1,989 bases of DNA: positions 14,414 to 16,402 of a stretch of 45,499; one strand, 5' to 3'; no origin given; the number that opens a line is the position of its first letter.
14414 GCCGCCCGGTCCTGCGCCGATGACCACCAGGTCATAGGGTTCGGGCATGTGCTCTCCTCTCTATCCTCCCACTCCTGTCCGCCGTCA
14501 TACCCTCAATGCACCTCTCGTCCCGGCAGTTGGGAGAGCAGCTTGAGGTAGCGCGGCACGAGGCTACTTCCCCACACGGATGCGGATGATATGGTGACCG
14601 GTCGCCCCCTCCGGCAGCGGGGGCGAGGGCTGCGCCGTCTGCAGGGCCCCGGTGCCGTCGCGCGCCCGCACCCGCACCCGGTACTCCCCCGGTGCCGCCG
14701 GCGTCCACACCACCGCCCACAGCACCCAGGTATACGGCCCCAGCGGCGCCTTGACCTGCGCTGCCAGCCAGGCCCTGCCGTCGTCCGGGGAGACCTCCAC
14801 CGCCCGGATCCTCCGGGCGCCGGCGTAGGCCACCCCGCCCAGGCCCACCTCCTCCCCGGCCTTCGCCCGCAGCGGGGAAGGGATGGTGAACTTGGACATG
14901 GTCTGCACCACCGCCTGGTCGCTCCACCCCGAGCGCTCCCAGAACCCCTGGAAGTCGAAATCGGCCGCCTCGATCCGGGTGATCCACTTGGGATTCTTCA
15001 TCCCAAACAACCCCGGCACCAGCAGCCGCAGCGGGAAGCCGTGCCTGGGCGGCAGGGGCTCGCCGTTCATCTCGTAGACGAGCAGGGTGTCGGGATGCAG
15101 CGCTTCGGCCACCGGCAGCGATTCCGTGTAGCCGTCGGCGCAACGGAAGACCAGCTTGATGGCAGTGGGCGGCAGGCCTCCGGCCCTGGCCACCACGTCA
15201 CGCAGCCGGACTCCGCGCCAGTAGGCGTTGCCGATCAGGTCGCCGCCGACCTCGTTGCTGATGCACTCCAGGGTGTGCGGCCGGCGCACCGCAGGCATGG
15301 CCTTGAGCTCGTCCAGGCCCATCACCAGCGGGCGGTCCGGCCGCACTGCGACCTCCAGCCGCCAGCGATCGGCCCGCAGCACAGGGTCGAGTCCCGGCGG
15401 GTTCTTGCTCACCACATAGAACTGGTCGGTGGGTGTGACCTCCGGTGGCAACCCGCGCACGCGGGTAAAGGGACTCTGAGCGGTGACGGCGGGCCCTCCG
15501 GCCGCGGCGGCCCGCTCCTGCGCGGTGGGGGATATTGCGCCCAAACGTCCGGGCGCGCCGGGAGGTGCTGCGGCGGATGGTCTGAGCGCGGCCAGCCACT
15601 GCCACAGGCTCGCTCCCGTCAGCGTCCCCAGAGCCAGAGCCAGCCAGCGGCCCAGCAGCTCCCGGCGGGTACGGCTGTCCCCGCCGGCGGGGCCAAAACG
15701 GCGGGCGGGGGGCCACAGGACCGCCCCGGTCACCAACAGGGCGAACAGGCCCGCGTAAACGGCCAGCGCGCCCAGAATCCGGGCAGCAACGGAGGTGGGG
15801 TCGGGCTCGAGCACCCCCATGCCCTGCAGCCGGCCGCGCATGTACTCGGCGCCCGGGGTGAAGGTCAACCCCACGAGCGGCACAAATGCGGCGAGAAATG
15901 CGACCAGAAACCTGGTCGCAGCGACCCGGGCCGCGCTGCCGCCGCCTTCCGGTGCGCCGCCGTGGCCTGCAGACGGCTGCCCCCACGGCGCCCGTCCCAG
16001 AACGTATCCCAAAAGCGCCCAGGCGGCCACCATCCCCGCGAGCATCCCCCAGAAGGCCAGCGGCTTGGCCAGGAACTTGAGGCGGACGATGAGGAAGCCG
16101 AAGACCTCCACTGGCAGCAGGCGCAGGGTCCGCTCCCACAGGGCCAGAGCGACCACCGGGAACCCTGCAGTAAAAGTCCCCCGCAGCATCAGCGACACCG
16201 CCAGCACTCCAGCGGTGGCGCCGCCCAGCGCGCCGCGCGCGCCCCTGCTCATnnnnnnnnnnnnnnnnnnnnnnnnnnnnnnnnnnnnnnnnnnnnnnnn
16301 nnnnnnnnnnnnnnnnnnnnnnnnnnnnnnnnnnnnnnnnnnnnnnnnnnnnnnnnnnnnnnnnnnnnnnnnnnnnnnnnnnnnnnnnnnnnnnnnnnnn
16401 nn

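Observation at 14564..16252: SO-family molybdoenzyme with an internal twin-arginine-like motif after a polytopic N-terminal membrane domain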

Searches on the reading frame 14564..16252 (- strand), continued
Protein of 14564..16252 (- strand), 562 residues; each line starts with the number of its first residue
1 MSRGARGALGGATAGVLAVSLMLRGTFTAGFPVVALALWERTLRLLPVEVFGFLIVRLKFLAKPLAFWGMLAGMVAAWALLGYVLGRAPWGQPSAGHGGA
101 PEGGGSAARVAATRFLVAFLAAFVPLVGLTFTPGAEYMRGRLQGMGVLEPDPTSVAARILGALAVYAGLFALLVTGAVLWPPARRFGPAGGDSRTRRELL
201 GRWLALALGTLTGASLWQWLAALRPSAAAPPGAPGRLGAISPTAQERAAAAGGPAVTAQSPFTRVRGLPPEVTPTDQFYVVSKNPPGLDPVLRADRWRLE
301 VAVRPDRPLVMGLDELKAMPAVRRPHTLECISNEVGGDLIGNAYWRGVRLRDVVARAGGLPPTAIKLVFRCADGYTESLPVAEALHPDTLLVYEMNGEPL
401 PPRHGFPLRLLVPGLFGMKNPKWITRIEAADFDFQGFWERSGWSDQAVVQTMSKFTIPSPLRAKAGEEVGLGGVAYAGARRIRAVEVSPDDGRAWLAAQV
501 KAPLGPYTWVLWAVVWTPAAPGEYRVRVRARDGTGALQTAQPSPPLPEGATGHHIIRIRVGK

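Call 19: find_related_loci(query=A1, collection=genome_contigs, flank=8000)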
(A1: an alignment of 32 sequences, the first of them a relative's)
Query A1 (562 aa) in genome_contigs; peptide patterns used: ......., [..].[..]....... (x = any residue, [..] = any of these).
441 stretches matched a pattern; 393 encode a relative of the query (tblastn E <= 1e-3); the best 80 are kept; 78 distinct loci.
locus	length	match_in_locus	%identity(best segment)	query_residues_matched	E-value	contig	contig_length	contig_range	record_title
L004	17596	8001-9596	69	1-561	0e+0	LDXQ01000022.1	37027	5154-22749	MAG: Armatimonadetes bacterium CSP1-3 XU14_C0022, whole genome shotgun sequence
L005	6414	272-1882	60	1-560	0e+0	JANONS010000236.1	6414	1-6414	MAG: Armatimonadota bacterium isolate VAR_43_metabat_323 VAR_43_k141_1665174, whole genome shotgun sequence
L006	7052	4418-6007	56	2-562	0e+0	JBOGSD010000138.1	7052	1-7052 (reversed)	MAG: bacterium isolate M3-S_metabat2.bin.423 k127_3139578, whole genome shotgun sequence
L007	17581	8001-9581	54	1-562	1e-179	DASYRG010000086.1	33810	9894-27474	MAG TPA_asm: bacterium isolate SMAG_U4505 k141_3487817, whole genome shotgun sequence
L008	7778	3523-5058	58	19-562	1e-176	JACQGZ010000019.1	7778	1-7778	MAG: Armatimonadetes bacterium isolate NC_groundwater_1086_Ag_S2p5_69_74 S_2p5_S6_coassembly_k141_172667, whole genome s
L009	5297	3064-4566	52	21-562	9e-167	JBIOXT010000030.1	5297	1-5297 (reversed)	MAG: bacterium isolate MAG049 k127_1409976, whole genome shotgun sequence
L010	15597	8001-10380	51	1-562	3e-159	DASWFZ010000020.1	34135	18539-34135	MAG TPA_asm: bacterium isolate SMAG_U2802 k141_1144653, whole genome shotgun sequence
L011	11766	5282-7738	50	1-562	7e-159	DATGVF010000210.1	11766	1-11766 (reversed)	MAG TPA_asm: bacterium isolate SMAG_U10549 k141_337305, whole genome shotgun sequence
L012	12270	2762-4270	51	7-562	1e-157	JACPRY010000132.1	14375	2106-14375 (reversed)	MAG: Armatimonadetes bacterium isolate NC_groundwater_691_Ag_S-0.2um_64_11 S36_SO-2_scaffold_467652, whole genome shotgu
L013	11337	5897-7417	51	1-562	1e-157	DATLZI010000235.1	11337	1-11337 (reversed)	MAG TPA_asm: bacterium isolate SMAG_U13294 k141_496231, whole genome shotgun sequence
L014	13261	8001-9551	49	1-562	3e-157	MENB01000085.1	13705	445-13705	MAG: Armatimonadetes bacterium RBG_19FT_COMBO_69_19 rbg_19ft_combo_scaffold_3433, whole genome shotgun sequence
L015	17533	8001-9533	49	1-562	3e-155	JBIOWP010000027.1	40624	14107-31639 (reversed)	MAG: bacterium isolate MAG079 k127_141536, whole genome shotgun sequence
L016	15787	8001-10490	50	1-562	3e-154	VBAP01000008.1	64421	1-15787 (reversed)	MAG: Bacillati bacterium ANGP1 isolate NP_8 14_1009_16_40cm_scaffold_1629, whole genome shotgun sequence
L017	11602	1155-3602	51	7-562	2e-152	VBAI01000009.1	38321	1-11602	MAG: Bacillati bacterium ANGP1 isolate NP_1 14_1009_12_40cm_scaffold_418, whole genome shotgun sequence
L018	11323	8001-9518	49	7-562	7e-151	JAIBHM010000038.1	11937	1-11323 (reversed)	MAG: Armatimonadota bacterium isolate CR_Sed_300A_bin.49 scaffold_349, whole genome shotgun sequence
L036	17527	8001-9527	49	1-562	2e-155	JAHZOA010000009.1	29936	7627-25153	MAG: Armatimonadota bacterium isolate CR_Sed_300A_bin.46 scaffold_175, whole genome shotgun sequence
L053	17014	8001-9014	54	188-560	1e-112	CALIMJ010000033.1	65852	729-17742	MAG: uncultured bacterium isolate S1_Bin_METABAT__12_1 genome assembly, contig: c_000000515924, whole genome shotgun seq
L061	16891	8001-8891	54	261-560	3e-99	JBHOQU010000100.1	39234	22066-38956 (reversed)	MAG: Dehalococcoidia bacterium isolate A0_31 coassembly_Ak141_305243, whole genome shotgun sequence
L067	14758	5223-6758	42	29-552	5e-95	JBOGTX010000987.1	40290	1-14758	MAG: Chloroflexota bacterium isolate TC-S_metabat2.bin.364 k127_5117144, whole genome shotgun sequence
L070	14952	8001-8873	52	268-560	2e-92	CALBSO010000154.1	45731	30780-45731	MAG TPA_asm: uncultured Thermomicrobia bacterium isolate SRR5457059_bin.136_CONCOCT_v1.1_MAG genome assembly, contig: ER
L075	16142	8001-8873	51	268-560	4e-91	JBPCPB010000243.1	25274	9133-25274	MAG: Thermomicrobiales bacterium isolate TH_ant_mag_171 S1Ck127_6787381_flag_1_multi_6.6358_len_25274, whole genome shot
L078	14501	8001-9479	38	6-560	3e-89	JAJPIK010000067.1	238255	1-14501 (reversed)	MAG: Chloroflexota bacterium isolate Centralia_MAG_325 k107_5040818, whole genome shotgun sequence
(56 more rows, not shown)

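Call 28: predict_structure(alignment_id=A2)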
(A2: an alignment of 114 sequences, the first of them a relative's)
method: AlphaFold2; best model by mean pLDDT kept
length: 562 residues; sequences in the alignment: 114
mean_pLDDT: 84.5   pTM: 0.81
mean pLDDT of the five models: 84.5, 84.2, 82.9, 82.7, 82.4
residues with pLDDT >= 90: 328; 70-90: 127; 50-70: 69; < 50: 38
segments of 3 or more residues with pLDDT < 50: 224-243, 255-257, 331-338, 546-550
pLDDT, mean of each block of 10 residues (from residue 1): 94 97 95 95 86 77 89 97 94 69 81 96 98 95 93 97 98 96 67 66 77 67 48 41 51 56 90 81 78 95 94 98 86 46 95 98 97 93 95 96 91 77 96 90 66 78 92 89 94 96 92 96 94 85 50 82 95
secondary structure, 60 per line:
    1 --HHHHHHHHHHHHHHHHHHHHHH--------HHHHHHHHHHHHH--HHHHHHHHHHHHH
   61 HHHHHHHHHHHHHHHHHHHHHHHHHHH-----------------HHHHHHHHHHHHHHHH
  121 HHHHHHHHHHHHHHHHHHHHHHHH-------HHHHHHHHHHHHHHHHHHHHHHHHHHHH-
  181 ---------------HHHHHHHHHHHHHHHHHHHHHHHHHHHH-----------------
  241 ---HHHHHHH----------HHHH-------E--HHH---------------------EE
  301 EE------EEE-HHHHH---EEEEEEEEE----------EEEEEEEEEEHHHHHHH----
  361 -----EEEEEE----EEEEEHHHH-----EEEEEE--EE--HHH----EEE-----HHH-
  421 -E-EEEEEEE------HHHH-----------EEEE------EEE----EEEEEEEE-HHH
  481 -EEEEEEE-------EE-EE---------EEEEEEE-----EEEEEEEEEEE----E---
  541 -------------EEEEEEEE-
elements in order: H3-24 H33-45 H48-87 H105-144 H152-179 H196-223 H244-250 H261-264 E299-302 E309-311 H313-317 E321-329 E340-349 H350-356 E366-371 E376-380 H381-384 E390-395 E409-411 E424-430 H437-440 E452-455 E462-464 E469-476 E482-488 E510-516 E522-532 E554-561

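Call 46: search_protein_families(library=pfam, proteins=[L061:6885-7313:-, L061:8945-10567:+, L061:10578-12830:+, L070:5140-6084:+, L070:9622-11025:-, L075:5777-6868:+, L075:9066-10064:-, L078:7439-7933:+, L078:9742-12300:+, L067:6802-8034:+], max_evalue=0.0001)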
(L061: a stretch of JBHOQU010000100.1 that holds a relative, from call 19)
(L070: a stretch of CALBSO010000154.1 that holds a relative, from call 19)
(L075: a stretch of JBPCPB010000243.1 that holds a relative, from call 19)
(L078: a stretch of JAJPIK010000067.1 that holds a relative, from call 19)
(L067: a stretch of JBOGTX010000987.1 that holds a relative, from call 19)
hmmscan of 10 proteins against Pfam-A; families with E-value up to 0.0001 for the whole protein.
L061:6885-7313:- (142 aa): 0 families

L061:8945-10567:+ (540 aa): 3 families
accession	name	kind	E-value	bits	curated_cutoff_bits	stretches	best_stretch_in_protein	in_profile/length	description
PF00152.25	tRNA-synt_2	-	9.4e-96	320.9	25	1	197-534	2-307/308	tRNA synthetases class II (D, K and N)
PF01336.31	tRNA_anti-codon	-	1.1e-10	41.7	27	1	103-179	1-74/75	OB-fold nucleic acid binding domain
PF01409.25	tRNA-synt_2d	-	5.5e-05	23.2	19.8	0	288-335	104-153/246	tRNA synthetases class II core domain (F)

L061:10578-12830:+ (750 aa): 1 family
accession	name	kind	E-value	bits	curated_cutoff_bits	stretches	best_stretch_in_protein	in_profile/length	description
PF03065.20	Glyco_hydro_57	-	1.5e-54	185.7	21.2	1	9-433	1-287/291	Glycosyl hydrolase family 57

L070:5140-6084:+ (314 aa): 1 family
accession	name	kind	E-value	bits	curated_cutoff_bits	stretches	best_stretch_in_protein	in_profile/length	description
PF00528.27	BPD_transp_1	-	9e-29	100.9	26.4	1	136-308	5-181/184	Binding-protein-dependent transport system inner membrane component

L070:9622-11025:- (467 aa): 1 family
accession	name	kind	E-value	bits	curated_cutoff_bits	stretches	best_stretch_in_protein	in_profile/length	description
PF01425.27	Amidase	-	4.2e-105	352.8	27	1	27-447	1-445/445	Amidase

L075:5777-6868:+ (363 aa): 2 families
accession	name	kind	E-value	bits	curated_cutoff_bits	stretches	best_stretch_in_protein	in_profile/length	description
PF09084.16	NMT1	-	3.9e-42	145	20.5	1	80-291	1-216/216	NMT1/THI5 like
PF13379.11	NMT1_2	-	1.3e-08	35.4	24.7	1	70-281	5-235/252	NMT1-like family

L075:9066-10064:- (332 aa): 3 families
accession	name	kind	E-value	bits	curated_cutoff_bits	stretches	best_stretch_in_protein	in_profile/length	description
PF02826.25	2-Hacid_dh_C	-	2.4e-55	187.1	25.1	1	117-295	1-178/178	D-isomer specific 2-hydroxyacid dehydrogenase, NAD binding domain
PF00389.36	2-Hacid_dh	-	1.5e-15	57.5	24.6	1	24-326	8-133/134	D-isomer specific 2-hydroxyacid dehydrogenase, catalytic domain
PF03446.21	NAD_binding_2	-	4.5e-05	24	21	1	156-228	2-75/161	NAD binding domain of 6-phosphogluconate dehydrogenase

L078:7439-7933:+ (164 aa): 1 family
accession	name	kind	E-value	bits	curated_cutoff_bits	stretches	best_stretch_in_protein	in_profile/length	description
PF03745.19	DUF309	-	2.1e-21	75.8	27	1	48-103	2-57/59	Domain of unknown function (DUF309)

L078:9742-12300:+ (852 aa): 14 families
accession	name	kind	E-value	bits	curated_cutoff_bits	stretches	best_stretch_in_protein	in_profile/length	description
PF13432.12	TPR_16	-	9.9e-18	64.7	32.7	2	42-105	2-65/65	Tetratricopeptide repeat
PF14559.12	TPR_19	-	4.1e-15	56.3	25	1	22-69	10-57/68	Tetratricopeptide repeat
PF07719.23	TPR_2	-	1.3e-13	50.4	27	1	41-70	5-34/34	Tetratricopeptide repeat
PF01364.23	Peptidase_C25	-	8.6e-13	48.7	23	1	372-725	24-371/374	Peptidase family C25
PF13428.12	TPR_14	-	3.9e-12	46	23.5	0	79-112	9-42/44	Tetratricopeptide repeat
PF00515.34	TPR_1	-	1.1e-10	41.3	27.8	1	43-70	7-34/34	Tetratricopeptide repeat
PF13424.12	TPR_12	-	1.2e-09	38.6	30.1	0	22-66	22-74/77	Tetratricopeptide repeat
PF13431.12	TPR_17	-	2.3e-09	37.2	24.4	0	25-58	1-34/34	Tetratricopeptide repeat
PF13414.12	TPR_11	-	2.9e-09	36.9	26.8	0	44-81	1-38/42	TPR repeat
PF23914.1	TPR_CcmH_CycH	-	4.8e-09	36.7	42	0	78-117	57-96/158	Cytochrome c-type biogenesis protein H TPR domain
PF13371.12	TPR_9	-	3.6e-08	33.7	35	0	13-71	5-63/73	Tetratricopeptide repeat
PF13181.12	TPR_8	-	6.9e-08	32.5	25.7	0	42-70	6-34/34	Tetratricopeptide repeat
PF17874.7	TPR_MalT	-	2.7e-05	24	45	0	9-105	7-114/336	MalT-like TPR region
PF13174.12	TPR_6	-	5.4e-05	24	26.3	0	42-69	5-32/33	Tetratricopeptide repeat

L067:6802-8034:+ (410 aa): 3 families
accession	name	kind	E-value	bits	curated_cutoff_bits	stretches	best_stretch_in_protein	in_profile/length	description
PF03453.22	MoeA_N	-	6e-44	150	30.8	1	12-169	1-160/160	MoeA N-terminal region (domain I and II)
PF00994.29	MoCF_biosynth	-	1.8e-31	109.2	26.6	1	182-319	1-144/144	Probable molybdopterin binding domain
PF03454.20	MoeA_C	-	4.5e-15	56.1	22.1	1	336-402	5-71/72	MoeA C-terminal region (domain IV)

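Call 62: search_protein_families(library=pfam, proteins=[L014:6982-7452:+, L013:5398-5874:+, L010:7962-8558:+, L036:5558-6154:+, L036:6169-7230:+, L013:3060-3749:+, L013:3746-4798:+, L053:9079-9471:+, L053:6492-7397:+], max_evalue=0.001)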
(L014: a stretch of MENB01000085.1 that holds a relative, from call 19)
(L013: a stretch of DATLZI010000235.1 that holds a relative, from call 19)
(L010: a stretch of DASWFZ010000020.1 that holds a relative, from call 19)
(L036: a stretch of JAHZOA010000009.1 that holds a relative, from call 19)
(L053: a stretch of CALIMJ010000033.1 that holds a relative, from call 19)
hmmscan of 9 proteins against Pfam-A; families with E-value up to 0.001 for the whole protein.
L014:6982-7452:+ (156 aa): 1 family
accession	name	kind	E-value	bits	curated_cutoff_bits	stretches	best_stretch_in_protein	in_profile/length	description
PF10517.14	DM13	-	1.5e-18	67.8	25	1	58-153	7-105/105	Electron transfer DM13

L013:5398-5874:+ (158 aa): 0 families

L010:7962-8558:+ (198 aa): 1 family
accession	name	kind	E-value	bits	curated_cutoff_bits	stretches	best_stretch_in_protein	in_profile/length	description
PF00174.25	Oxidored_molyb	-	9.7e-41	139.6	24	1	30-176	2-169/169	Oxidoreductase molybdopterin binding domain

L036:5558-6154:+ (198 aa): 1 family
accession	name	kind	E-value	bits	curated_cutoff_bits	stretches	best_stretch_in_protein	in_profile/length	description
PF10517.14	DM13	-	3.5e-20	73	25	1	98-194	6-105/105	Electron transfer DM13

L036:6169-7230:+ (353 aa): 3 families
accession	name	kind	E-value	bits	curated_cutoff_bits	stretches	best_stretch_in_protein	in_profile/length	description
PF00174.25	Oxidored_molyb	-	1.4e-47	161.8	24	1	80-228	5-169/169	Oxidoreductase molybdopterin binding domain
PF17957.7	Big_7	-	0.00015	22.7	24.1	1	245-319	5-70/70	Bacterial Ig domain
PF03404.22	Mo-co_dimer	-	0.0005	20.5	22.7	1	241-297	9-69/138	Mo-co oxidoreductase dimerisation domain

L013:3060-3749:+ (229 aa): 2 families
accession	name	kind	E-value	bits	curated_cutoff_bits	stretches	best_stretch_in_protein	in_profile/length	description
PF00072.30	Response_reg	-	4.4e-31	107.8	30.2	1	9-118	1-111/111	Response regulator receiver domain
PF00486.34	Trans_reg_C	-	8e-25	87.2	26.2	1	151-228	1-77/77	Transcriptional regulatory protein, C terminal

L013:3746-4798:+ (350 aa): 3 families
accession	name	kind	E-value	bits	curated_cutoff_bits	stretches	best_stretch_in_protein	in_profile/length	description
PF02518.31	HATPase_c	-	5.4e-27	94.9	26.4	1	241-349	1-108/111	Histidine kinase-, DNA gyrase B-, and HSP90-like ATPase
PF00512.31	HisKA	-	1e-15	57.9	26.9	1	134-196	2-65/66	His Kinase A (phospho-acceptor) domain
PF00672.30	HAMP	-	2.8e-12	47.2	25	1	78-128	2-52/53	HAMP domain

L053:9079-9471:+ (130 aa): 3 families
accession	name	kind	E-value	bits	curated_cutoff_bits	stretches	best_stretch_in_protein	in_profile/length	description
PF01475.25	FUR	-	7.6e-25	87.8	23.1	1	6-118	4-120/121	Ferric uptake regulator family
PF12840.13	HTH_20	-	4.5e-06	27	27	1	16-62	7-50/51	Helix-turn-helix domain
PF13463.12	HTH_27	-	0.00053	20.6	22.2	1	8-73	1-61/68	Winged helix DNA-binding domain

L053:6492-7397:+ (301 aa): 1 family
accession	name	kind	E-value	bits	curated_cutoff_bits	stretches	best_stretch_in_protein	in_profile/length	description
PF00892.27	EamA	-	3.1e-24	86.2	28.2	2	11-150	2-134/135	EamA-like transporter family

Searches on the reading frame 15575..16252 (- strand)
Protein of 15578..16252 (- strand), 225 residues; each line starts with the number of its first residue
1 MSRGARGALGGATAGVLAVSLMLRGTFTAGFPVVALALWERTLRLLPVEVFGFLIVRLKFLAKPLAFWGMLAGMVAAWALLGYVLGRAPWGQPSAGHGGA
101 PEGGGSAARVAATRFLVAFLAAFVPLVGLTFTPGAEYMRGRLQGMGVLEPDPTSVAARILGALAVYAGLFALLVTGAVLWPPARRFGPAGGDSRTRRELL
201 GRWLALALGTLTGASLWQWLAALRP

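Call 27: search_protein_representatives(protein=window:15578-16252:-)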
Query: 225 residues. Proteins with E-value up to 0.001 (for the whole library): 21; up to 1e-10: 13; up to 1e-30: 2. The best 21 are listed.
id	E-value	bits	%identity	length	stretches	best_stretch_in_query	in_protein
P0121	3.9e-41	158.2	65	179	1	1-143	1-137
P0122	6.9e-31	124.7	66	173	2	1-103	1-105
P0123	1.6e-26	110.4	83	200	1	1-72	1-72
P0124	1.1e-23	101.2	57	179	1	6-143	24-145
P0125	2.0e-19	87.2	39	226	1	7-221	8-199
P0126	5.0e-19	85.9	64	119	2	48-108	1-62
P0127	7.6e-16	75.5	41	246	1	5-222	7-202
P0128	2.1e-15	74.0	51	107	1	5-95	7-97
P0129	4.5e-15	73.0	56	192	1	7-88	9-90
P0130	4.5e-15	73.0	46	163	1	7-104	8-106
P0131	1.3e-14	71.5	57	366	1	6-91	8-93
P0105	5.1e-14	69.5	44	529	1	5-222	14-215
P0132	8.5e-14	68.8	52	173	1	5-90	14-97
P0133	1.8e-07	48.1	45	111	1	6-107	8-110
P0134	2.7e-05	40.9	37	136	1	7-129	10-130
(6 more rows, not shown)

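Call 43: predict_structure(alignment_id=A4)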
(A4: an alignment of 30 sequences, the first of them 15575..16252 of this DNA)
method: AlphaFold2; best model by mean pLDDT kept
length: 226 residues; sequences in the alignment: 30
mean_pLDDT: 89.8   pTM: 0.77
mean pLDDT of the five models: 89.8, 89.0, 88.6, 88.1, 87.4
residues with pLDDT >= 90: 155; 70-90: 50; 50-70: 21; < 50: 0
segments of 3 or more residues with pLDDT < 50: none
pLDDT, mean of each block of 10 residues (from residue 1): 94 98 97 97 94 90 94 98 94 69 82 96 98 97 96 97 98 95 68 70 83 81 75
secondary structure, 60 per line:
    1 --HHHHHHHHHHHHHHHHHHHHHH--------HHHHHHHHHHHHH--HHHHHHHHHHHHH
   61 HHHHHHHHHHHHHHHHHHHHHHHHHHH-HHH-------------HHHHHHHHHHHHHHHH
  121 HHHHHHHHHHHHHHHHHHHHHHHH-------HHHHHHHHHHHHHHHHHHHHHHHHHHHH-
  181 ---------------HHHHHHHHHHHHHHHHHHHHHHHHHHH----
elements in order: H3-24 H33-45 H48-87 H105-144 H152-179 H196-222

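Call 56: find_homologous_proteins(query=A3, max_evalue=0.001)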
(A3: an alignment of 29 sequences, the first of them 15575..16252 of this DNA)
Query A3 (29 sequences) (226 aa, profile of the alignment): 12 proteins with E <= 0.001 among 8000 candidates.
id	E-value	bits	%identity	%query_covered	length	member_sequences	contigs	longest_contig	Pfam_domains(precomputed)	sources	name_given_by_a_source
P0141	1.8e-67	245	65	98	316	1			-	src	-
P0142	4.5e-64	234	63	98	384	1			PF00174.26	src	-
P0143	6.4e-60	221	50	98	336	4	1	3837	PF00174.26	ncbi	ncbi:MAG: molybdopterin-dependent oxidoreductase, partial [bacterium]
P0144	2.3e-52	196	42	85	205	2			-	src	-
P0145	1.8e-45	173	70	72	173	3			-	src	-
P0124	2.2e-43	167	53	51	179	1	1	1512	-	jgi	-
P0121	4.2e-42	162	63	63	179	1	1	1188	-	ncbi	-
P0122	4.9e-36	143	87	30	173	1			-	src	-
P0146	2.6e-33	134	78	40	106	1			-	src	-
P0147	1.6e-30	125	34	38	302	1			-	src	-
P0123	1.2e-23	102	85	31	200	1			-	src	-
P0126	2.2e-23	101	56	31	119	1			-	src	-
